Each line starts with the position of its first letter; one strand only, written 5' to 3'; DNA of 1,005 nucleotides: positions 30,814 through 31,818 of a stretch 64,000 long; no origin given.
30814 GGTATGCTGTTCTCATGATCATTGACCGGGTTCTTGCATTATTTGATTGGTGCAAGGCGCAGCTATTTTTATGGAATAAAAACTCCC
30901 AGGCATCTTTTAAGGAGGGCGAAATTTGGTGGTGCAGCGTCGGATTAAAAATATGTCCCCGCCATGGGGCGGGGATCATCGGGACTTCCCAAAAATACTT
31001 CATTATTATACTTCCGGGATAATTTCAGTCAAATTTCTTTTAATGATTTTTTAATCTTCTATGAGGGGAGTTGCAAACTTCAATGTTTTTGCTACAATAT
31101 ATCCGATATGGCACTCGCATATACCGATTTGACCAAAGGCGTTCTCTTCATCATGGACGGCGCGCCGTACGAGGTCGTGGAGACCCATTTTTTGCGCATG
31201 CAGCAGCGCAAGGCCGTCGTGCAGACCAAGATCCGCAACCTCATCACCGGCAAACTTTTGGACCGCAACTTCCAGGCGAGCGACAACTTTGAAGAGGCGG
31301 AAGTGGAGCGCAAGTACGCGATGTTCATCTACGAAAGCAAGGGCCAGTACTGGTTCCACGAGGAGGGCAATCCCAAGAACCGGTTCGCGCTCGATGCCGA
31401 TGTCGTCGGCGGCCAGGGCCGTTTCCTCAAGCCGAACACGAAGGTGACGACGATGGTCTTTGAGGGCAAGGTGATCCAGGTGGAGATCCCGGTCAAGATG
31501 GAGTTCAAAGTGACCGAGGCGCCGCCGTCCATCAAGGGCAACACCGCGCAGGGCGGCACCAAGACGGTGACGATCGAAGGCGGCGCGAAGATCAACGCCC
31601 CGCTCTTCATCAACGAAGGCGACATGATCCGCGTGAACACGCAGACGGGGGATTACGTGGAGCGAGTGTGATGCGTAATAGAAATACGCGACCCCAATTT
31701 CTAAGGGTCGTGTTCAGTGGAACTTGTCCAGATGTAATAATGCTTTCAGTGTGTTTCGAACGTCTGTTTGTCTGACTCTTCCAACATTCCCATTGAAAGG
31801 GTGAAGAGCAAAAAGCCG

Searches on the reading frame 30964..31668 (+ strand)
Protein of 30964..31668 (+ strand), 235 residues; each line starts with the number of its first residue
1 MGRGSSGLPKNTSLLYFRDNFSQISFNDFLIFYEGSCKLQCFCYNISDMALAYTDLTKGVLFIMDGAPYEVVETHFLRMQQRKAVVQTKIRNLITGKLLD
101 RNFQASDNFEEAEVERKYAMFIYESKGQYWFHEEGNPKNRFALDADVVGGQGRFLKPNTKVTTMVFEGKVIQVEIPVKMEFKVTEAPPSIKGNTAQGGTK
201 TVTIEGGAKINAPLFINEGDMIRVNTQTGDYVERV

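Call 43: search_protein_families(library=pfam, proteins=[window:30964-31668:+], max_evalue=0.001)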
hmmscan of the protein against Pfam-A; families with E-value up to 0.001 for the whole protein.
window:30964-31668:+ (235 aa): 3 families
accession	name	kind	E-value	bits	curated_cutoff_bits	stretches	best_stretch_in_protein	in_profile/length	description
PF09285.17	Elong-fact-P_C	-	6.3e-23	80.7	25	1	180-234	2-56/56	Elongation factor P, C-terminal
PF08207.18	EFP_N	-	9e-13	48.5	23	1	54-109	3-58/58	Elongation factor P (EF-P) KOW-like domain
PF01132.26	EFP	-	0.00017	21.9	27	0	141-171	24-54/54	Elongation factor P (EF-P) OB domain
